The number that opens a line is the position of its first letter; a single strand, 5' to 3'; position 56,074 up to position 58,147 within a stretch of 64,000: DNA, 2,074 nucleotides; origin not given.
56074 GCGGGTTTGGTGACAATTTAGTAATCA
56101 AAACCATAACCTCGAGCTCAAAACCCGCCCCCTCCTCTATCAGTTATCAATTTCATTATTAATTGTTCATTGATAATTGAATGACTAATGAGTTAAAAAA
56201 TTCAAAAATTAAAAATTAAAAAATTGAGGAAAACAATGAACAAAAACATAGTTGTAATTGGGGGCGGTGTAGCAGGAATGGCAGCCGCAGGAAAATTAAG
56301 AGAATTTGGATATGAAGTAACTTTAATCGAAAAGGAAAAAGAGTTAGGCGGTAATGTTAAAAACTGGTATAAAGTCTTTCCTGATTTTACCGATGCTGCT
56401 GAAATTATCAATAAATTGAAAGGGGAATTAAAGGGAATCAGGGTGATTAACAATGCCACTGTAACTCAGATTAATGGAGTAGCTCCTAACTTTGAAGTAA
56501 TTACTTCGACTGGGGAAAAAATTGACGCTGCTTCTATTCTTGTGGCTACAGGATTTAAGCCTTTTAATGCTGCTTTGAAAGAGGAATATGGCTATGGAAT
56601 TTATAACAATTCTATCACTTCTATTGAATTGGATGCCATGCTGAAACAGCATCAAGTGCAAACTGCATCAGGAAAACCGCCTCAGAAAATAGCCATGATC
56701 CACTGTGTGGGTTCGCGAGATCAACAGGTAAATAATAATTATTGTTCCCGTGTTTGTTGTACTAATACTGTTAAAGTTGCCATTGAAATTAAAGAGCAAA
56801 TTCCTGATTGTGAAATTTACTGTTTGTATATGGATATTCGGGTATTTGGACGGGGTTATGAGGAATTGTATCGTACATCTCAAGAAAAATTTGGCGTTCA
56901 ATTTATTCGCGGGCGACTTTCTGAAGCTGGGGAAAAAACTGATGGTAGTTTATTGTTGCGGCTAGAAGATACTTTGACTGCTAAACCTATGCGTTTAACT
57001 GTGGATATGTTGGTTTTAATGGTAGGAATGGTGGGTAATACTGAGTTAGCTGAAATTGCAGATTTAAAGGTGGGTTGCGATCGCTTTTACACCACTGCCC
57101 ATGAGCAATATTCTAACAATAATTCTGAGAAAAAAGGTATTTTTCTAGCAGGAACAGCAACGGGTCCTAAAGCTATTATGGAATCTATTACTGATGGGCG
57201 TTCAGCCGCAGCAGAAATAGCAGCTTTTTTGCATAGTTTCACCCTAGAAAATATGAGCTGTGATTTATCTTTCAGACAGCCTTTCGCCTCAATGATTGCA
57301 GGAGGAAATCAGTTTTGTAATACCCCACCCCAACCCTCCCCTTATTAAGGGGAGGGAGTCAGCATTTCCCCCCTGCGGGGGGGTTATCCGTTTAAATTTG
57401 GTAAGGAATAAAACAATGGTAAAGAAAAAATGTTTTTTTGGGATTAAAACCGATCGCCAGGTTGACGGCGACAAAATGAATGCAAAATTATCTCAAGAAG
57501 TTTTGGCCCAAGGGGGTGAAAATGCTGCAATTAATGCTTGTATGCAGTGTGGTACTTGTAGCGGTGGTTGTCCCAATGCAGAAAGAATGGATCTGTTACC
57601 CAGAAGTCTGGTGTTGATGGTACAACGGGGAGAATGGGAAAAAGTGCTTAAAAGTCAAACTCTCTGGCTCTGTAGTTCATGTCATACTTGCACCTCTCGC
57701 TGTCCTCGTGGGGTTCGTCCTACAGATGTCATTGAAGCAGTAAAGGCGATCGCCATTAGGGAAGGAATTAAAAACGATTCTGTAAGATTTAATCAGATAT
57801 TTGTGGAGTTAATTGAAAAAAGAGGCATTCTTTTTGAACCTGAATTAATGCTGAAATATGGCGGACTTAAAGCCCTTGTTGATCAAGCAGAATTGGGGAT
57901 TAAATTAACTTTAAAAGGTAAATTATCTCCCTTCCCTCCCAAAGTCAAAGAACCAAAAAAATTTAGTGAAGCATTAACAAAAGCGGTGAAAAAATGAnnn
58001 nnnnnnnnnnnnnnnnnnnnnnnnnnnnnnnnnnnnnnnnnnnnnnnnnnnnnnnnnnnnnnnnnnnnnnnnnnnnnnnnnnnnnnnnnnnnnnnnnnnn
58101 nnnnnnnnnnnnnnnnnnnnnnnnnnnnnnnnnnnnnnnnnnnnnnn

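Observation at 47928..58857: Eleven-kb sulfide/persulfide oxidation island containing a complete sHdr-like heterodisulfide-reductase set in a cyanobacterial context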

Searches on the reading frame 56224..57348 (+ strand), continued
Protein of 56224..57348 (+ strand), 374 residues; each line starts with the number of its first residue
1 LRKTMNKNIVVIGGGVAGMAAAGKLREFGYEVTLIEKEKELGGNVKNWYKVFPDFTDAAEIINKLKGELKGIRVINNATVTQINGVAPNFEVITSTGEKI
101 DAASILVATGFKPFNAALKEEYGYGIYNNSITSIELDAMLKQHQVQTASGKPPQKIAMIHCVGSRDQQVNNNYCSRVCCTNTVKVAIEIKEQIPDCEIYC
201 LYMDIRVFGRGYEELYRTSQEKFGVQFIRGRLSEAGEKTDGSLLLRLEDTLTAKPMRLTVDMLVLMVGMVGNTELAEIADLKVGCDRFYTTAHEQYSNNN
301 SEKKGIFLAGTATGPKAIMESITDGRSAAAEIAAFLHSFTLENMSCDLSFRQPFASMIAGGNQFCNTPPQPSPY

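Call 71: find_encoding_contigs(protein=P0090, flank=10000, max_places=1)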
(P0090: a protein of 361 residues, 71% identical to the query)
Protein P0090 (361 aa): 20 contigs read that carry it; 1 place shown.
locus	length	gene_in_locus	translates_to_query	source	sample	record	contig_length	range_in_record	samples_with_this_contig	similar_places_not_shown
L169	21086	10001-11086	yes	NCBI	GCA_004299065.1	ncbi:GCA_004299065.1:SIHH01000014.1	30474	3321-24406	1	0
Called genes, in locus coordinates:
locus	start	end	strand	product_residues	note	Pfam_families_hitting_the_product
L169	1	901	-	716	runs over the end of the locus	PF02092:tRNA_synt_2f, PF05746:DALR_1 (weak)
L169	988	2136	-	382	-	-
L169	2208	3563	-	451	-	PF01225:Mur_ligase, PF08245:Mur_ligase_M, PF02875:Mur_ligase_C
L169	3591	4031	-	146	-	PF10990:DUF2809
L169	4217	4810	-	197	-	PF12804:NTP_transf_3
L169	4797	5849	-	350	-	PF02885:Glycos_trans_3N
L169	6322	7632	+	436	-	PF07992:Pyr_redox_2 (weak)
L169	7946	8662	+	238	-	PF13237:Fer4_10, PF13183:Fer4_8, PF13187:Fer4_9 (weak), PF13534:Fer4_17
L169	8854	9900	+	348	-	PF02754:CCG (weak)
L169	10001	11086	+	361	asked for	PF00070:Pyr_redox (weak), PF00890:FAD_binding_2 (weak), PF01266:DAO (weak), PF01593:Amino_oxidase (faint), PF07992:Pyr_redox_2, PF12831:FAD_oxidored (weak), PF13450:NAD_binding_8, PF07992:Pyr_redox_2 (weak), +3 more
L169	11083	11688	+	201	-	PF13183:Fer4_8, PF13187:Fer4_9 (weak), PF13534:Fer4_17 (weak)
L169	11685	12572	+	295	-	PF02754:CCG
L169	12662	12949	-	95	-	PF01442:Apolipoprotein (weak)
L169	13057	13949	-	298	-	PF00126:HTH_1, PF03466:LysR_substrate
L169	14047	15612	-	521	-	PF00395:SLH, PF04966:OprB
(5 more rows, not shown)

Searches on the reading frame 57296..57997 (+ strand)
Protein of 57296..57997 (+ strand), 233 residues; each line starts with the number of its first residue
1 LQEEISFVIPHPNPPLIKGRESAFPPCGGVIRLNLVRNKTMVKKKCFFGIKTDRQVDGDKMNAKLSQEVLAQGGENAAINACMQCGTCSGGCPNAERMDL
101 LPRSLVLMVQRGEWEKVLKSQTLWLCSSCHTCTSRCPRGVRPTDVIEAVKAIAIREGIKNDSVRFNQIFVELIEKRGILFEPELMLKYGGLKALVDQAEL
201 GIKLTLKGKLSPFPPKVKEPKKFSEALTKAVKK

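Call 4: search_protein_families(library=pfam, proteins=[window:57296-57997:+])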
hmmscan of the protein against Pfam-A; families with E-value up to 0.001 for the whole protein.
window:57296-57997:+ (233 aa): 5 families
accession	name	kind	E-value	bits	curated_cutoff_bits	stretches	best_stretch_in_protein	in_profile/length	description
PF13183.11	Fer4_8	-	2.5e-11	44.4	27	1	79-140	2-68/68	4Fe-4S dicluster domain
PF13534.11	Fer4_17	-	6.8e-10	39.8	22.2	1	81-140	1-60/61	4Fe-4S dicluster domain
PF13187.11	Fer4_9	-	6.5e-08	32.9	27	1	81-139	1-50/52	4Fe-4S dicluster domain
PF12838.12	Fer4_7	-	0.00031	21.6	27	1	82-140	2-52/52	4Fe-4S dicluster domain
PF13237.11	Fer4_10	-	0.0006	20.1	25.5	0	80-137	7-53/53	4Fe-4S dicluster domain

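Call 6: search_protein_families(library=ncbifam, proteins=[window:57296-57997:+], max_evalue=0.001)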
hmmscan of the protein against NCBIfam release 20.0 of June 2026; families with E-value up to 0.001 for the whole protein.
window:57296-57997:+ (233 aa): 17 families
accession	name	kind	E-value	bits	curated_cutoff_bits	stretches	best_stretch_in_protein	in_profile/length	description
TIGR03290.1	CoB_CoM_SS_C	equivalog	1.4e-25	90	160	1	79-169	1-91/144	CoB--CoM heterodisulfide reductase subunit C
NF038018.1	qmoC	equivalog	3.2e-23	82.8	300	1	64-157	4-95/360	quinone-interacting membrane-bound oxidoreductase complex subunit QmoC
NF041779.1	hetero_SS_HdrC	equivalog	6e-21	74.8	350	1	75-178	26-128/198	ferredoxin:CoB-CoM heterodisulfide reductase subunit HdrC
NF041890.1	hdrC_Methbact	equivalog_domain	4.2e-19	68.9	270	1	65-177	12-125/192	ferredoxin:CoB-CoM heterodisulfide reductase subunit HdrC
NF042952.1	MFR_FeS_SdhB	equivalog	3.9e-13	49.1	600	1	120-219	198-299/320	8-methylmenaquinol:fumarate reductase iron-sulfur subunit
NF009227.0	PRK12577.1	equivalog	2.9e-10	39.3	349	1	119-211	204-303/330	succinate dehydrogenase/fumarate reductase iron-sulfur subunit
TIGR01945.1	rnfC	subfamily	7.3e-08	31.4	245.95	1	76-150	359-428/435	RnfABCDGE type electron transport complex subunit C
TIGR00384.1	dhsB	subfamily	6e-07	29.1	88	1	68-150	128-222/222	succinate dehydrogenase and fumarate reductase iron-sulfur protein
NF008369.0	PRK11168.1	equivalog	6.8e-07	28.5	278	1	76-156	7-90/401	anaerobic glycerol-3-phosphate dehydrogenase subunit C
NF004616.0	PRK05950.1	subfamily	7.9e-07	28.5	228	1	76-155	143-235/238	succinate dehydrogenase iron-sulfur subunit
NF004898.0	PRK06259.1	equivalog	1.4e-06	27.2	385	1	69-161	123-224/488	fumarate reductase (CoM/CoB) subunit TfrB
NF009226.0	PRK12576.1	equivalog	6.1e-06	25.8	344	1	80-218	154-303/317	succinate dehydrogenase/fumarate reductase iron-sulfur subunit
NF008434.0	PRK11274.1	equivalog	6.1e-06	25.4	333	1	75-153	17-102/409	glycolate oxidase subunit GlcF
TIGR00314.1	cdhA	equivalog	1.6e-05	23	781.3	1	78-151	397-464/784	CO dehydrogenase/acetyl-CoA synthase complex subunit alpha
NF003454.1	PRK05035.1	equivalog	2.8e-05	22.8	345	1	76-138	363-420/556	electron transport complex subunit RsxC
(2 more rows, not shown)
